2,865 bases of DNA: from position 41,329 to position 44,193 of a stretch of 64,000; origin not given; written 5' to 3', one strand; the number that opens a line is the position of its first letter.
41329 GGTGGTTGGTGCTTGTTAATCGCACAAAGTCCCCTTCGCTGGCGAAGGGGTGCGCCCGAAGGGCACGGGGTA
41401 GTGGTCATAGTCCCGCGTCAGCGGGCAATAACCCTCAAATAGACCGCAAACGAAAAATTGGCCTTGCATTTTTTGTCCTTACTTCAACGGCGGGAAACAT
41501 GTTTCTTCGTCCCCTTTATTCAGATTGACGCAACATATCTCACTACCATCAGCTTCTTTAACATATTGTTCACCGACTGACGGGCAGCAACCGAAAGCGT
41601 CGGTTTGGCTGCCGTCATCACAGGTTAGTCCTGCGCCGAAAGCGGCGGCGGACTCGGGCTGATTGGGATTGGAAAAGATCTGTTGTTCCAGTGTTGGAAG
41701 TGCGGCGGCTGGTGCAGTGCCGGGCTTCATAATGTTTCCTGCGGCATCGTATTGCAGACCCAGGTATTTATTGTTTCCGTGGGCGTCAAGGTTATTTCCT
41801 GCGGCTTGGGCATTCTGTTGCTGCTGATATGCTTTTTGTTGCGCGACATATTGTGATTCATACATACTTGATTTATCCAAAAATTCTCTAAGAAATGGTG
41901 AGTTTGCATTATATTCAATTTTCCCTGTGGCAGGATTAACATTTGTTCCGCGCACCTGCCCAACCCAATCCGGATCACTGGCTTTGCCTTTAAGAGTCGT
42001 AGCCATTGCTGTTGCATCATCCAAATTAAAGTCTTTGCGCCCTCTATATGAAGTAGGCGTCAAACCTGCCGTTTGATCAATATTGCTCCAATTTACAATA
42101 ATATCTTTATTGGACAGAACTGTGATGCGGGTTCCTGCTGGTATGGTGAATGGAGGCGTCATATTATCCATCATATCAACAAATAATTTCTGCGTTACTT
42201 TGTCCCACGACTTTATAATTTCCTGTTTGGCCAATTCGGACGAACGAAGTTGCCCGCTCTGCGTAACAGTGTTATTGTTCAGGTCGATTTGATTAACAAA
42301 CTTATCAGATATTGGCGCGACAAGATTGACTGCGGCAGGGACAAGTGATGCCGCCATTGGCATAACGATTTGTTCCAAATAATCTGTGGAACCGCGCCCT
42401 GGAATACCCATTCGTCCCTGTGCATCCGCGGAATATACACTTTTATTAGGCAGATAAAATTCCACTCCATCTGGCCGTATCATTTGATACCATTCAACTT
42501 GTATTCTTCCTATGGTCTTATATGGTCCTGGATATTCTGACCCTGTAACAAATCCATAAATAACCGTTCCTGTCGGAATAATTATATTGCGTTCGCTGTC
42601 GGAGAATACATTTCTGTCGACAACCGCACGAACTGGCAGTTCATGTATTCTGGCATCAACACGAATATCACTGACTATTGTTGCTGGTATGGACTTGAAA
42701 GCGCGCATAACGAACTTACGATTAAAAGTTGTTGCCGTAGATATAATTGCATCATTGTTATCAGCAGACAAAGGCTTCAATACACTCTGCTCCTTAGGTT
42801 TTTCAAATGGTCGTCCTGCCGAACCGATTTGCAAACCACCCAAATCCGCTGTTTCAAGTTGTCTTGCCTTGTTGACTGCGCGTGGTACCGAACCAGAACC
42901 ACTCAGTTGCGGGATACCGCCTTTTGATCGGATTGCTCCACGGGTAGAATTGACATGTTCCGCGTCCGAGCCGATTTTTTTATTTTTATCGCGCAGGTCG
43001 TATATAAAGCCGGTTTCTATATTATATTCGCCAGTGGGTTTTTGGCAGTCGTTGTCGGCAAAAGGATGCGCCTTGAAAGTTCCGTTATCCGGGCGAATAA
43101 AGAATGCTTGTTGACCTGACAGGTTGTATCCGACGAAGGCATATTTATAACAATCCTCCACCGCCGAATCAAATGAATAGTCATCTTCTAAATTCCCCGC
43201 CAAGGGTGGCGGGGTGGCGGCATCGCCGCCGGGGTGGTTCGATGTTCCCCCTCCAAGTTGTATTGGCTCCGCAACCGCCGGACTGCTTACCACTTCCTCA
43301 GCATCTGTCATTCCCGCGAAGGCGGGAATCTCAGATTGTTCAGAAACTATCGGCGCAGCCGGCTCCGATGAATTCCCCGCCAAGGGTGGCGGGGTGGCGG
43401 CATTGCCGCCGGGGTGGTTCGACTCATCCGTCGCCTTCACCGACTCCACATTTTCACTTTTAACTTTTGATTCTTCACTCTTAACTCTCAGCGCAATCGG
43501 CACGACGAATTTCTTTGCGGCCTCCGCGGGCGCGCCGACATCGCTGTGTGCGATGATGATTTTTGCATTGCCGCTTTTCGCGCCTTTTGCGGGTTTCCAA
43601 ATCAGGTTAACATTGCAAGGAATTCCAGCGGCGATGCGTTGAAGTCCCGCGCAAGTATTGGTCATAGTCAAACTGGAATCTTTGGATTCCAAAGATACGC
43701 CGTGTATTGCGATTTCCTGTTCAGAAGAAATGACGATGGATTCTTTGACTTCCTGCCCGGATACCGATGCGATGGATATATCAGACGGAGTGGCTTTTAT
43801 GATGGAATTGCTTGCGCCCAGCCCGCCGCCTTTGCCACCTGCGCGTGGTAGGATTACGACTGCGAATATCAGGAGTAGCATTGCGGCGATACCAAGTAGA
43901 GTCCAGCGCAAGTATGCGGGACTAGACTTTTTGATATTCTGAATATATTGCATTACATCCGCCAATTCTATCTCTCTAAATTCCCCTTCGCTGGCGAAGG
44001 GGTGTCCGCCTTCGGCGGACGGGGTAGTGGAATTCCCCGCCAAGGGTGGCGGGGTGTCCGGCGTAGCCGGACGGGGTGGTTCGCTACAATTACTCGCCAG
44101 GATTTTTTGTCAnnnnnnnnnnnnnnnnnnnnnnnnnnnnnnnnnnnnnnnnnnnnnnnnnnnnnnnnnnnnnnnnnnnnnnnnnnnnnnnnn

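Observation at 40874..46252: Minimal VirB8-VirB9-VirB10-like type IV secretion core with unusual domain additions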

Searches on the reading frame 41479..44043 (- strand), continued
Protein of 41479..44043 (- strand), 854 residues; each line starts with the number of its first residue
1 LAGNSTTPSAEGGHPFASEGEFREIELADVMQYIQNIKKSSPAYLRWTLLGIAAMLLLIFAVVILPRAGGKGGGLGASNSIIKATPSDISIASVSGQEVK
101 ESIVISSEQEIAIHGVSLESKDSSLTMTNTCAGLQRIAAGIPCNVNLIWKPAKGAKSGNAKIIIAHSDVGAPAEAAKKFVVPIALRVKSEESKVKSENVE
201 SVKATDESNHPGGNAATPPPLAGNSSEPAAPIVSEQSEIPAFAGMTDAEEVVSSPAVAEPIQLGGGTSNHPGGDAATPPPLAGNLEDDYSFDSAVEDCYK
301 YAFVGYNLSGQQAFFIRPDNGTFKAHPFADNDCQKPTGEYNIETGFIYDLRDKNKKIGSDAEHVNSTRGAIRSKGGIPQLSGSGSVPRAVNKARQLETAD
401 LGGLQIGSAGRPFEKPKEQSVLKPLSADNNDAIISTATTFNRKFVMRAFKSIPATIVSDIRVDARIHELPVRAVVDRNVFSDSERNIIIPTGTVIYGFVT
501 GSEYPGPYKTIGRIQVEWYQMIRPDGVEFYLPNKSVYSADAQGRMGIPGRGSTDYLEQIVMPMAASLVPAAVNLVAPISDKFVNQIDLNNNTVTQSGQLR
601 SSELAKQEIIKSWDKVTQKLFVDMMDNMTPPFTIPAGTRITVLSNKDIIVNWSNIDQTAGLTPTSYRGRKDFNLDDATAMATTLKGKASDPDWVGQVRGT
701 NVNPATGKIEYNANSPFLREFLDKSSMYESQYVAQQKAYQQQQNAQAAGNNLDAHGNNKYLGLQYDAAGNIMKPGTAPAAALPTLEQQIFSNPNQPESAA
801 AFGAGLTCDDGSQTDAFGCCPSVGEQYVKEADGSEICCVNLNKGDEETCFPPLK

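Call 68: list_cluster_members(proteins=[P0012, P0014, P0067, P0120, P0121, P0129, P0132, P0135, P0147, P0155])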
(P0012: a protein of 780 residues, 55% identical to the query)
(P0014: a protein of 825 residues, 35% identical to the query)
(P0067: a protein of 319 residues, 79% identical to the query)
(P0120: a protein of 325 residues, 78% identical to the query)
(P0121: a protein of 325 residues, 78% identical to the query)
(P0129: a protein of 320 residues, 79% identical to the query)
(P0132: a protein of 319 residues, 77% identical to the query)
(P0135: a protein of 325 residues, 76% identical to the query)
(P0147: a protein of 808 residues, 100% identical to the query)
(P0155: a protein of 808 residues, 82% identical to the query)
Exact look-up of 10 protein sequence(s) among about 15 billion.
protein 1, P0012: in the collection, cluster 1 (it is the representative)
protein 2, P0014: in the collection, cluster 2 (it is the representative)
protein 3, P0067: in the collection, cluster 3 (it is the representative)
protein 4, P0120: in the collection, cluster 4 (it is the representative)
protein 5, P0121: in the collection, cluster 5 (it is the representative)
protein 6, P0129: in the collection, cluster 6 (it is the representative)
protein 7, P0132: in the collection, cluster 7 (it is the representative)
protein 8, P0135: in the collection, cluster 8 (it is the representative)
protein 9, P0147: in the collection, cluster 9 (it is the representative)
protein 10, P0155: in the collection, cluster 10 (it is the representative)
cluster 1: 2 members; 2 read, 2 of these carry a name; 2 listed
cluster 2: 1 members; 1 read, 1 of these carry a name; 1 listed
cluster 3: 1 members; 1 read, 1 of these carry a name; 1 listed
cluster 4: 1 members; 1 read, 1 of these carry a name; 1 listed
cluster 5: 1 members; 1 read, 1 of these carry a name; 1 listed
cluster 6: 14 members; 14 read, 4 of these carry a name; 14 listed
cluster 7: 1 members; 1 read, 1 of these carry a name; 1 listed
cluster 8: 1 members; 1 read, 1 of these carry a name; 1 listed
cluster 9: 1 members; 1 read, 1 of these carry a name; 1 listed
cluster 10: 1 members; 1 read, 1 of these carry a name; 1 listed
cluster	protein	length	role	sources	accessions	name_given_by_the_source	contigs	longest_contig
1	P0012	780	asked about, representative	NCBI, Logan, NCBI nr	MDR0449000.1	MAG: hypothetical protein LBG89_00875 [Rickettsiales bacterium] | hypothetical protein [Rickettsiales bacterium]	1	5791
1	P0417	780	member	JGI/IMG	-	type IV secretory pathway VirB10-like protein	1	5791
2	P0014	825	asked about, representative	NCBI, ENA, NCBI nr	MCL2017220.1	MAG: hypothetical protein FWG80_00385 [Alphaproteobacteria bacterium] | hypothetical protein [Alphaproteobacteria bacterium]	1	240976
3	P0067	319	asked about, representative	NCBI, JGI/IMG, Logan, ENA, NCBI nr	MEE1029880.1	MAG: ATPase, T2SS/T4P/T4SS family [Alphaproteobacteria bacterium] | type IV secretion system protein VirB11 | ATPase, T2SS/T4P/T4SS family [Alphaproteobacteria bacterium]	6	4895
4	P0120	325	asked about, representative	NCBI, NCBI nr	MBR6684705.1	MAG: Flp pilus assembly complex ATPase component TadA [Alphaproteobacteria bacterium] | Flp pilus assembly complex ATPase component TadA [Alphaproteobacteria bacterium]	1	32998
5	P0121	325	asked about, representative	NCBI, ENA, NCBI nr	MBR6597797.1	MAG: Flp pilus assembly complex ATPase component TadA [Alphaproteobacteria bacterium] | Flp pilus assembly complex ATPase component TadA [Alphaproteobacteria bacterium]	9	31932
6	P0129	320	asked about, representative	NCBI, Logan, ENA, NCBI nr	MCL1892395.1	MAG: Flp pilus assembly complex ATPase component TadA [Alphaproteobacteria bacterium] | Flp pilus assembly complex ATPase component TadA [Alphaproteobacteria bacterium]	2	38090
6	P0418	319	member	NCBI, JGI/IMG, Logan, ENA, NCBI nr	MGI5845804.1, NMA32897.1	MAG: ATPase, T2SS/T4P/T4SS family [Alphaproteobacteria bacterium] | type IV secretion system protein VirB11 | Flp pilus assembly complex ATPase component TadA [Alphaproteobacteria bacterium]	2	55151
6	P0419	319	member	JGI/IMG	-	type IV secretion system protein VirB11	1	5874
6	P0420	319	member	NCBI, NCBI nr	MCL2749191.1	MAG: Flp pilus assembly complex ATPase component TadA [Alphaproteobacteria bacterium] | Flp pilus assembly complex ATPase component TadA [Alphaproteobacteria bacterium]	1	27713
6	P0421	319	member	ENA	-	-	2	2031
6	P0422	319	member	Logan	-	-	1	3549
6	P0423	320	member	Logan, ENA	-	-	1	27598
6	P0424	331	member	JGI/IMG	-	-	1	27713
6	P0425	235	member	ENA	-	-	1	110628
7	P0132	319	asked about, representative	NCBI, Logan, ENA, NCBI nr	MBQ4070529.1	MAG: Flp pilus assembly complex ATPase component TadA [Alphaproteobacteria bacterium] | Flp pilus assembly complex ATPase component TadA [Alphaproteobacteria bacterium]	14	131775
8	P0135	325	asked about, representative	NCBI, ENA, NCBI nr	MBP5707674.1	MAG: Flp pilus assembly complex ATPase component TadA [Alphaproteobacteria bacterium] | Flp pilus assembly complex ATPase component TadA [Alphaproteobacteria bacterium]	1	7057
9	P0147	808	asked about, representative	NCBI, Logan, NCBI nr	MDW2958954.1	MAG: hypothetical protein R8M37_04085 [Alphaproteobacteria bacterium] | hypothetical protein [Alphaproteobacteria bacterium]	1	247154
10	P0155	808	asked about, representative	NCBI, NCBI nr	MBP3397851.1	MAG: hypothetical protein J6K82_02885 [Alphaproteobacteria bacterium] | hypothetical protein [Alphaproteobacteria bacterium]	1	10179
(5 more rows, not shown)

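Call 83: search_protein_families(library=ncbifam, proteins=[L105:14419-15399:+, L105:667-1431:+], max_evalue=0.001)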
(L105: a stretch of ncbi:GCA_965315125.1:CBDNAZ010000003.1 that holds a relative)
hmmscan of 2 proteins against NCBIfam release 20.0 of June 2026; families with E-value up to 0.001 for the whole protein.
L105:14419-15399:+ (326 aa): 24 families
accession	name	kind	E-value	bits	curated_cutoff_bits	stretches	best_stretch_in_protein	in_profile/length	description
TIGR02788.1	VirB11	equivalog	2.4e-46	158.2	249.95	1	19-325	1-306/308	P-type DNA transfer ATPase VirB11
NF010475.0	PRK13900.1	equivalog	4.1e-35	121.4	389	1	11-323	10-320/333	type IV secretion system ATPase VirB11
NF010425.0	PRK13851.1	equivalog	2.8e-25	88.9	461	1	8-280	6-276/344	type IV secretion system protein VirB11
TIGR02782.1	TrbB_P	equivalog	4.3e-25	88.6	304.55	1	157-325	126-290/303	P-type conjugative transfer ATPase TrbB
TIGR03819.1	heli_sec_ATPase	hypoth_equivalog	2.1e-23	83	373.15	1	141-278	154-291/340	TadA family conjugal transfer-associated ATPase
NF058587.1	archaellum_moto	equivalog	3.6e-19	68.9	550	1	65-288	193-393/527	archaellum flagellar ATPase motor FlaI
NF010469.0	PRK13894.1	subfamily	1e-17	64.5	508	1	158-325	140-304/320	conjugal transfer ATPase TrbB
NF041000.1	ATPase_ComGA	equivalog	2.4e-15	56.2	300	1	168-282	129-240/267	competence type IV pilus ATPase ComGA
NF010407.0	PRK13833.1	subfamily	5.5e-15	55.6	499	1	169-284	146-259/323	conjugal transfer protein TrbB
NF053672.1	bindosome_BasE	exception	3.7e-13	49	1000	1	171-278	274-382/512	bindosome assembly system ATPase subunit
TIGR02533.1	type_II_gspE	equivalog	2.2e-10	39.8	630.25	1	164-282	239-354/486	type II secretion system ATPase GspE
TIGR01420.1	pilT_fam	subfamily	5.8e-10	38.9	319.1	1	167-286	122-241/343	PilT/PilU family type 4a pilus ATPase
NF007755.0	PRK10436.1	equivalog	2.1e-09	36.5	617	1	169-281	221-329/465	type II secretion system protein GspE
TIGR02538.1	type_IV_pilB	equivalog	8e-09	34.6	675.65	1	169-282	318-427/564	type IV-A pilus assembly ATPase PilB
NF053534.1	T4PilAsmATPsTfpB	equivalog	5.6e-08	31.6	850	1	169-282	338-447/584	type IV pilus assembly ATPase TfpB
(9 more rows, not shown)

L105:667-1431:+ (254 aa): 0 families
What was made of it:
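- On Tad/Flp or type II secretion: The lineage ATPase scores best as VirB11 (call 83).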

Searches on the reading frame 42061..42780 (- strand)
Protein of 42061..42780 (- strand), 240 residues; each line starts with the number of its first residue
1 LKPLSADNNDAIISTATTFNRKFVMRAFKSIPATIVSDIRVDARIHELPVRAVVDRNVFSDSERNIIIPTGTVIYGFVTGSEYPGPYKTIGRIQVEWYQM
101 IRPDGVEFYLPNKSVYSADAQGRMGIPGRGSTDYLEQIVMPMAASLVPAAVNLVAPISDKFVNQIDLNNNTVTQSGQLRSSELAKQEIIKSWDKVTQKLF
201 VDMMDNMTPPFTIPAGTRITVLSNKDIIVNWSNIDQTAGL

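Call 27: search_dna_similar(query=window:42061-42780:-, collection=plasmids, mode=protein, max_rows=15, max_evalue=0.001)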
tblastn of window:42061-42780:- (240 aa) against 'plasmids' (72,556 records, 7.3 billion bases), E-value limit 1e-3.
Records with a match: 398; places in all: 401; records where one place covers at least 80% of the query: 275.
Best place of each record, by identity: <60% 398.
By first word of the organism name: Xanthomonas 70; Rhizobium 59; Acinetobacter 51; Sinorhizobium 35; Agrobacterium 34; Campylobacter 33; Mesorhizobium 22; Methylocystis 13; Brucella 6; Bosea 5; and 41 more.
By predicted mobility (MOB-suite, as given by PLSDB): conjugative 281; non-mobilizable 105; mobilizable 12.
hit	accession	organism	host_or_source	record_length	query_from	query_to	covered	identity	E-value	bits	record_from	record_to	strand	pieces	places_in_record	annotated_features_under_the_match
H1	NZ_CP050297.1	Mesorhizobium huakuii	Oxytropis kamtschatica,cell ...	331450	6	227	93%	28.4%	2e-7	59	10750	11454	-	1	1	virB11: P-type DNA transfer ATPase VirB11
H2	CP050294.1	Mesorhizobium loti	Oxytropis kamtschatica,cell ...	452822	6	227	93%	28.0%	6e-7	57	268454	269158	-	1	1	TrbI/VirB10 family protein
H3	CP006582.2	Mesorhizobium huakuii 7653R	Rice field soil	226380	7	227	92%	27.7%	5e-7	57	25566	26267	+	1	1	conjugal transfer protein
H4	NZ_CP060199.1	Aminobacter sp. MDW-2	cell culture,soil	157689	7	227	92%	27.3%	6e-10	66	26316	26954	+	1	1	virB10: type IV secretion system protein VirB10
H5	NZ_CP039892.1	Agrobacterium tumefaciens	-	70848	7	227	92%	27.3%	5e-9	63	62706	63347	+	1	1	virB10: type IV secretion system protein VirB10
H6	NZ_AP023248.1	Mesorhizobium sp. 131-2-1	Lotus japonicus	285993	7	227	92%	27.3%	2e-7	59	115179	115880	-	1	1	virB10: type IV secretion system protein VirB10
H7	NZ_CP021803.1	Sinorhizobium meliloti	Medicago sativa,Single Cell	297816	7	227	92%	27.3%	4e-7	58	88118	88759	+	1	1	virB10: type IV secretion system protein VirB10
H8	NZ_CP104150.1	Sinorhizobium medicae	Trigonella foenum-graecum,cell culture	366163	7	227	92%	27.3%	5e-7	57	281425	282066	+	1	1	virB10: type IV secretion system protein VirB10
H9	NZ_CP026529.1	Sinorhizobium meliloti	Medicago sativa L. subsp. ambigua,Cell ...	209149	7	227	92%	27.3%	6e-7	57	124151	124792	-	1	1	virB10: type IV secretion system protein VirB10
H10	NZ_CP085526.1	Sinorhizobium meliloti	Medicago,cell culture,lupulina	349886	7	227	92%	27.3%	6e-7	57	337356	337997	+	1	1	virB10: type IV secretion system protein VirB10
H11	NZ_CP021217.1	Sinorhizobium meliloti RU11/001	-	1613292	7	227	92%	27.3%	6e-7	57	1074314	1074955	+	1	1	none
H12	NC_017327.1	Sinorhizobium meliloti SM11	-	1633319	7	227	92%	27.3%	6e-7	57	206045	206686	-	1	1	none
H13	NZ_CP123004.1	Sinorhizobium meliloti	Medicago sativa,cell culture,nodules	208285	7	227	92%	26.8%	9e-7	57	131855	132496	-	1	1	virB10: type IV secretion system protein VirB10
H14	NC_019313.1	Sinorhizobium meliloti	Medicago sativa ssp. falcata,root ...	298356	7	227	92%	26.8%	2e-6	56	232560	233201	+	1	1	virB10: type IV secretion system protein VirB10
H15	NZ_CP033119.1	Acinetobacter wuhouensis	Culture,Sewage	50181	5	227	93%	26.5%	2e-4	49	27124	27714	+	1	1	TrbI/VirB10 family protein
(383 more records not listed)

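Call 28: get_annotated_region(hit=H5, flank=12000)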
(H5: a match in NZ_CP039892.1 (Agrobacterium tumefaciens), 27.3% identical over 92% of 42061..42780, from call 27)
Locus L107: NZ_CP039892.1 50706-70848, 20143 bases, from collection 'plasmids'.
description: Agrobacterium tumefaciens strain CFBP5499 plasmid pAtCFBP5499c, complete sequence
organism: Agrobacterium tumefaciens (NCBI taxid 358)
taxonomy: Bacteria; Pseudomonadota; Alphaproteobacteria; Hyphomicrobiales; Rhizobiaceae; Agrobacterium; Agrobacterium tumefaciens
host: -; source: -; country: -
typing (MOB-suite, as given by PLSDB): non-mobilizable; mating-pair formation MPF_T
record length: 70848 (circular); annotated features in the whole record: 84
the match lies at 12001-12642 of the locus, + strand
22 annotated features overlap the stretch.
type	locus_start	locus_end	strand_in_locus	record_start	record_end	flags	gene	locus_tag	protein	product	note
CDS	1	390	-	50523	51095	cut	-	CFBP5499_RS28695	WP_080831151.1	hypothetical protein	-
CDS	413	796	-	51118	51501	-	-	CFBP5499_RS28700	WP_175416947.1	hypothetical protein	-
CDS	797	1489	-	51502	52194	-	-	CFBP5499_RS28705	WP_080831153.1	thermonuclease family protein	-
CDS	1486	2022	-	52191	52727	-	-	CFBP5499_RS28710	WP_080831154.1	thermonuclease family protein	-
CDS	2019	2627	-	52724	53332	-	-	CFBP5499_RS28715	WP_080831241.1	hypothetical protein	-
CDS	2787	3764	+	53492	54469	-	-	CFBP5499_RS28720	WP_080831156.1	lytic transglycosylase domain-containing protein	-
CDS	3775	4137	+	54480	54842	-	-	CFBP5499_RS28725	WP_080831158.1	TrbC/VirB2 family protein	-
CDS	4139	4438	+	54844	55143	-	-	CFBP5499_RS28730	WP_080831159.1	VirB3 family type IV secretion system protein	-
CDS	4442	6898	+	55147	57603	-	-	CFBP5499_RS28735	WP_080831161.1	VirB4 family type IV secretion/conjugal transfer ATPase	-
CDS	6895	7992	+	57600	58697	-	-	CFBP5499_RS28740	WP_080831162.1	lytic transglycosylase domain-containing protein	-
CDS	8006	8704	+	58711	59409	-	-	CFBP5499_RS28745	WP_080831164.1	type IV secretion system protein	-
CDS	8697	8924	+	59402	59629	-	-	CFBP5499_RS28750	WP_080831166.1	hypothetical protein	-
CDS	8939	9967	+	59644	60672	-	-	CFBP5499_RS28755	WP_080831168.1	type IV secretion system protein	-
CDS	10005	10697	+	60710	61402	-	-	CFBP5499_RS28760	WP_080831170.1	type IV secretion system protein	-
CDS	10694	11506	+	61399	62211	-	-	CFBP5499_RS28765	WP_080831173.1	TrbG/VirB9 family P-type conjugative transfer protein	-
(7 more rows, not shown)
